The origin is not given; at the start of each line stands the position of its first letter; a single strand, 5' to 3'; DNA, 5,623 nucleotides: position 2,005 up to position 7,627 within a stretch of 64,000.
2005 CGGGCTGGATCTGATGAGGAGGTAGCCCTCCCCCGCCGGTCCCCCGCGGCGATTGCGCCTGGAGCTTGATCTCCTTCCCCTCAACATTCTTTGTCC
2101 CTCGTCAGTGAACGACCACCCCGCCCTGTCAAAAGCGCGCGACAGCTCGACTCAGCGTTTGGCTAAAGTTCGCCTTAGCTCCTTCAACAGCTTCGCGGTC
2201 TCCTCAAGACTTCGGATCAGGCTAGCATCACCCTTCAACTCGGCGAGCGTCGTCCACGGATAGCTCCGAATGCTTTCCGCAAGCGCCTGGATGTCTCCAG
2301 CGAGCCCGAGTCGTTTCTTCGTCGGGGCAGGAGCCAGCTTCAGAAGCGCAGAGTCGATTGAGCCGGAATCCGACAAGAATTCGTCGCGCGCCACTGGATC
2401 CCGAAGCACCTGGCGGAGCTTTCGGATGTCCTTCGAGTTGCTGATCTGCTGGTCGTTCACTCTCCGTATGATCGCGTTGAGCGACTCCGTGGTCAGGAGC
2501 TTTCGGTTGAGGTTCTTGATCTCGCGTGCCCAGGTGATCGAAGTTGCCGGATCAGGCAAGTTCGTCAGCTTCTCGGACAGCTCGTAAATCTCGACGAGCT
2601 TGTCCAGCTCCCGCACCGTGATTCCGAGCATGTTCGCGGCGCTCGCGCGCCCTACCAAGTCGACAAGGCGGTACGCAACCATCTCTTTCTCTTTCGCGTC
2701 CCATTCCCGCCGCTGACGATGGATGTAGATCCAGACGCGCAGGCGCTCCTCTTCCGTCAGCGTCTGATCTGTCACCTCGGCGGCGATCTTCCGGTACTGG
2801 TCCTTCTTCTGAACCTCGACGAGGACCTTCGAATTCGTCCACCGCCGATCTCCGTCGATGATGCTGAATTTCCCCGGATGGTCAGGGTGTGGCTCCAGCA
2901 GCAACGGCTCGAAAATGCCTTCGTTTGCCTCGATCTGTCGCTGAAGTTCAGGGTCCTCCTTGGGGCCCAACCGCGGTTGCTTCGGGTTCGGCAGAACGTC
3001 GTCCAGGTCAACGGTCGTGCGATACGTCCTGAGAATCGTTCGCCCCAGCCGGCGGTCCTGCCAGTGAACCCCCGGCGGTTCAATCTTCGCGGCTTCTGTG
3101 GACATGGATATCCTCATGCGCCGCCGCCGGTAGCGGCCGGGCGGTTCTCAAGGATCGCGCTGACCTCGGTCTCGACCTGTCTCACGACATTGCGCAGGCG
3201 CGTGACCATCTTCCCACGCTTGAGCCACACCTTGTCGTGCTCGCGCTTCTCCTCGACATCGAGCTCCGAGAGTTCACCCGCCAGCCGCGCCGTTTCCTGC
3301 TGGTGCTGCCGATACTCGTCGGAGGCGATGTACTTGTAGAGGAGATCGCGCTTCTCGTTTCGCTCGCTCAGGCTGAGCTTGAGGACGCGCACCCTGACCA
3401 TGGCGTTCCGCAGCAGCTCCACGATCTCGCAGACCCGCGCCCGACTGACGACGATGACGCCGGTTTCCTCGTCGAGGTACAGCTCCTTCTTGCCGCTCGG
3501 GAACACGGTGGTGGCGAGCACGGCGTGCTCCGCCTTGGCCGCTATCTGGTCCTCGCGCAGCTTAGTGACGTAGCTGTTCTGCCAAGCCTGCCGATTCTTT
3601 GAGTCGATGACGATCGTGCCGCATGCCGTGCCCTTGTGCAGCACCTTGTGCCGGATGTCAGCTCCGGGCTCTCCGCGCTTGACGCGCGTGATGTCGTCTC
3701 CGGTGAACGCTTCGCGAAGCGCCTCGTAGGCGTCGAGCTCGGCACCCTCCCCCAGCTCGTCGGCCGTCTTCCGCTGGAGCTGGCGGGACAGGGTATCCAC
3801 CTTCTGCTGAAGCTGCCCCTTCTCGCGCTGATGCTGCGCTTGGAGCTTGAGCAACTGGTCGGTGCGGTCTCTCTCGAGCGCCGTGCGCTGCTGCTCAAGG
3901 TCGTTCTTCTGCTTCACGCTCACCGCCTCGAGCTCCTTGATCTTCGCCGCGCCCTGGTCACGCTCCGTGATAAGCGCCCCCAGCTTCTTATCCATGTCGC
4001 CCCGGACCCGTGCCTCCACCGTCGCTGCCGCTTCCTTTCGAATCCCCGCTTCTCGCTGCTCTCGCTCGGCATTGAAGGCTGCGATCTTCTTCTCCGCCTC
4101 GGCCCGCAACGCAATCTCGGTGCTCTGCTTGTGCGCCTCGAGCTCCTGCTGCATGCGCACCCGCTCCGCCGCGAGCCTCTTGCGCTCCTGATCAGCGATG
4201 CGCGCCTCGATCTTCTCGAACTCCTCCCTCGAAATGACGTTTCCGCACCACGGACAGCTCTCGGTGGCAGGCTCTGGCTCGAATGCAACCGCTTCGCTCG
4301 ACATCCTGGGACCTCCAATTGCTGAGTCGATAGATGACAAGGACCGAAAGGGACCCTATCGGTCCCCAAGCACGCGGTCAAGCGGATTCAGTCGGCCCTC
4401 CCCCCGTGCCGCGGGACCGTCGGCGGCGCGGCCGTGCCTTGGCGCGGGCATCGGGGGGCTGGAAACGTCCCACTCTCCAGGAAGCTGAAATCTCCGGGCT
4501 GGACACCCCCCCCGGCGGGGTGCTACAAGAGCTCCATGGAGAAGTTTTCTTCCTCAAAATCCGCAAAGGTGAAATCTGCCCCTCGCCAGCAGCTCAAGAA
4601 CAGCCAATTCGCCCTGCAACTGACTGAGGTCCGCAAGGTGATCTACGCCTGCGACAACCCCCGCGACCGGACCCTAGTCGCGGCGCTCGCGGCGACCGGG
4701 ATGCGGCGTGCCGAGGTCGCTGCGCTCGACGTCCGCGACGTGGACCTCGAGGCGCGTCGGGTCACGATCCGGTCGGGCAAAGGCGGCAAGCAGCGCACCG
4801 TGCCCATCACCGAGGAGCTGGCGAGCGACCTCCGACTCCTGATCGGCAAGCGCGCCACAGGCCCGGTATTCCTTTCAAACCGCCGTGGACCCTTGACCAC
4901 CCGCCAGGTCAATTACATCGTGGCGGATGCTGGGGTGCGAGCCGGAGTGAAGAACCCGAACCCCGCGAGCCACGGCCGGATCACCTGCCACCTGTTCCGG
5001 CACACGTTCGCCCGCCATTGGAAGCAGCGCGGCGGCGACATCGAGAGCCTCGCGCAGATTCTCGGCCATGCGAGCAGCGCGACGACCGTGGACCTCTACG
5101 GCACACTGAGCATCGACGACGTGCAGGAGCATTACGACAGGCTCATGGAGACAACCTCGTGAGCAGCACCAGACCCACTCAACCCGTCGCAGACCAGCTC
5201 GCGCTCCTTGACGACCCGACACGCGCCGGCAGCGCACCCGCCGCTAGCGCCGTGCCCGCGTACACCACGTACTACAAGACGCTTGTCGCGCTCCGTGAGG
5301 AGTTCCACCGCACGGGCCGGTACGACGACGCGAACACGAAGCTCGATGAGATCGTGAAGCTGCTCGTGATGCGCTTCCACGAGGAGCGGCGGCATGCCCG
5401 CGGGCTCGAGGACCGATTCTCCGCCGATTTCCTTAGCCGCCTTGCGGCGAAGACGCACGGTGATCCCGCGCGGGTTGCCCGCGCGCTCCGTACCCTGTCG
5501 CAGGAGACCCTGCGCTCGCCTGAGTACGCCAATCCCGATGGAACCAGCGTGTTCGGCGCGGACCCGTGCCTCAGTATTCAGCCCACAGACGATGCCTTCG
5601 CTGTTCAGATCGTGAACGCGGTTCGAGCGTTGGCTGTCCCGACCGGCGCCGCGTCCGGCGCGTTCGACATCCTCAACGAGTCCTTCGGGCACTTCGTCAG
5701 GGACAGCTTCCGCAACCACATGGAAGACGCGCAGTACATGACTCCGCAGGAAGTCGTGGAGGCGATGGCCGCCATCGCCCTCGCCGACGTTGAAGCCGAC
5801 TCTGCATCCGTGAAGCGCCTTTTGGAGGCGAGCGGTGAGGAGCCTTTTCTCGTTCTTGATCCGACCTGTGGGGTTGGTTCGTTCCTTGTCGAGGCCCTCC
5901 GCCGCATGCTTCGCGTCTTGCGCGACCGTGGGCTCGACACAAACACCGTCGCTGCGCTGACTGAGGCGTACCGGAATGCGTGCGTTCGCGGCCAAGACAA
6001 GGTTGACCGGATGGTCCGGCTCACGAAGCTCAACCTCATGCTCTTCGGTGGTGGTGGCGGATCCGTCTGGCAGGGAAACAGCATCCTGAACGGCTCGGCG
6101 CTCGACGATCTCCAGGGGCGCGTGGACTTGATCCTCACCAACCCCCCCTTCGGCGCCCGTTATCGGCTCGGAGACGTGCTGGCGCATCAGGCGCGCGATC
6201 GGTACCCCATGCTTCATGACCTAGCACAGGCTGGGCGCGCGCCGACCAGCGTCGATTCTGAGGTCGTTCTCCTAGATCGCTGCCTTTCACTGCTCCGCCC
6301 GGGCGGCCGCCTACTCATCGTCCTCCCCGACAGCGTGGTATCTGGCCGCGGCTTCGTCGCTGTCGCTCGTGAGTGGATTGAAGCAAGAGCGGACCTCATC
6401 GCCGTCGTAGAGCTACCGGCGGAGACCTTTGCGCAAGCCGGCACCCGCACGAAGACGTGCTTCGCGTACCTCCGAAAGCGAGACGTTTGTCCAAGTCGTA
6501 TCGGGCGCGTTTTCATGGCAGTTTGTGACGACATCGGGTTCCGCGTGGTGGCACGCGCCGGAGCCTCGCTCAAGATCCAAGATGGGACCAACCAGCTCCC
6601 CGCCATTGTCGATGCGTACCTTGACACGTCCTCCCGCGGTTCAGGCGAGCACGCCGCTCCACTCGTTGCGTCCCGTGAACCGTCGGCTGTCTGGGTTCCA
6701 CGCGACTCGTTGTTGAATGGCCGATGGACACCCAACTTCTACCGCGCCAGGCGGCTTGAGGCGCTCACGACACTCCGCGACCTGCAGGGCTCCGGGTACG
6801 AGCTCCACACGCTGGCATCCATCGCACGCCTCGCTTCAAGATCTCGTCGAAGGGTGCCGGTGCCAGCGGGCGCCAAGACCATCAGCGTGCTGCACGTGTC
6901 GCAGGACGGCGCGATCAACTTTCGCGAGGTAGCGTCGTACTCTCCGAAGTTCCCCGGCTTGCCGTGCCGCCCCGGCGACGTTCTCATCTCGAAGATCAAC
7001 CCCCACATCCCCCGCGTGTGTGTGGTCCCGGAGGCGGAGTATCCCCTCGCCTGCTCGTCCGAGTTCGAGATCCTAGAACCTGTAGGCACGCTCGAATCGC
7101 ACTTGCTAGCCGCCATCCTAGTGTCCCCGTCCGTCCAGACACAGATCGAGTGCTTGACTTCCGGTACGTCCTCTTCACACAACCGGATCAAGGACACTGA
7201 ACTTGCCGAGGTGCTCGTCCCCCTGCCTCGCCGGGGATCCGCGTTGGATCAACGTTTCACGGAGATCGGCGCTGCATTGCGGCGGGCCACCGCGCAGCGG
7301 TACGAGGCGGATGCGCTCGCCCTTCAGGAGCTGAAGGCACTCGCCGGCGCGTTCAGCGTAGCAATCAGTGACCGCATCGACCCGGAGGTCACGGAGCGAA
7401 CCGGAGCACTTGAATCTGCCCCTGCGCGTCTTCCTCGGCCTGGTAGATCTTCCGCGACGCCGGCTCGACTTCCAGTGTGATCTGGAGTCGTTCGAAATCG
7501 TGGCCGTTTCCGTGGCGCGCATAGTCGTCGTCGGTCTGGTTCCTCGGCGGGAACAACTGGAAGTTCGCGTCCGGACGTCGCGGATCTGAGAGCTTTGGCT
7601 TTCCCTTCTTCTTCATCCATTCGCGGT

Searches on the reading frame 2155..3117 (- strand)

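Call 67: search_protein_families(library=pfam, proteins=[window:2155-3117:-], max_evalue=0.001)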
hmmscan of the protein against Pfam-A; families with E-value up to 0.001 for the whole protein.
window:2155-3117:- (321 aa): 1 family
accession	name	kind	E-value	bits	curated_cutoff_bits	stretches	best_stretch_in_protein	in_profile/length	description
PF02195.25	ParB_N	-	1.6e-05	25.2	26.3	1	36-98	6-67/95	ParB N-terminal domain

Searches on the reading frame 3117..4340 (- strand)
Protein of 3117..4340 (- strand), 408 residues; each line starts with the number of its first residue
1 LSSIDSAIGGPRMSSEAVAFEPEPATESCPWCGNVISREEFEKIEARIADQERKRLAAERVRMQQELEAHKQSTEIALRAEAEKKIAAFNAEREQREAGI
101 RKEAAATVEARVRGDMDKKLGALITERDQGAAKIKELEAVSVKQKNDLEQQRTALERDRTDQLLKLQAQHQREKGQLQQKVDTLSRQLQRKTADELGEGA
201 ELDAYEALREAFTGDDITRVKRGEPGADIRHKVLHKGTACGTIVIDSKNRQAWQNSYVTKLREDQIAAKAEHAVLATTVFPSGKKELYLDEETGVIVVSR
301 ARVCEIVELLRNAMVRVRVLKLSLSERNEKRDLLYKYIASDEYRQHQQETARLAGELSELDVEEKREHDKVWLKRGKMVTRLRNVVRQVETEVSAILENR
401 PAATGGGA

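Call 67: search_protein_families(library=pfam, proteins=[window:3117-4340:-], max_evalue=0.001)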
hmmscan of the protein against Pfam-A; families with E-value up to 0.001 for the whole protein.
window:3117-4340:- (408 aa): 1 family
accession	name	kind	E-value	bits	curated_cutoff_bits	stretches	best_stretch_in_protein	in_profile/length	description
PF09903.14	DUF2130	-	7.2e-26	91.5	26.7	1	166-385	4-235/255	Uncharacterized protein conserved in bacteria (DUF2130)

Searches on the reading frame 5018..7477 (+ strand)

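Call 67: search_protein_families(library=pfam, proteins=[window:5018-7477:+], max_evalue=0.001)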
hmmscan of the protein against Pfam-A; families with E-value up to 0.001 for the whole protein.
window:5018-7477:+ (820 aa): 2 families
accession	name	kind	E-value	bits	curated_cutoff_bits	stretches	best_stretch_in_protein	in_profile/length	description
PF02384.22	N6_Mtase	-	6.3e-18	65.6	20.4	1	226-490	13-235/311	N-6 DNA Methylase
PF01170.24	UPF0020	-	9.6e-10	38.9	22.3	1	279-382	32-135/197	RMKL-like, methyltransferase domain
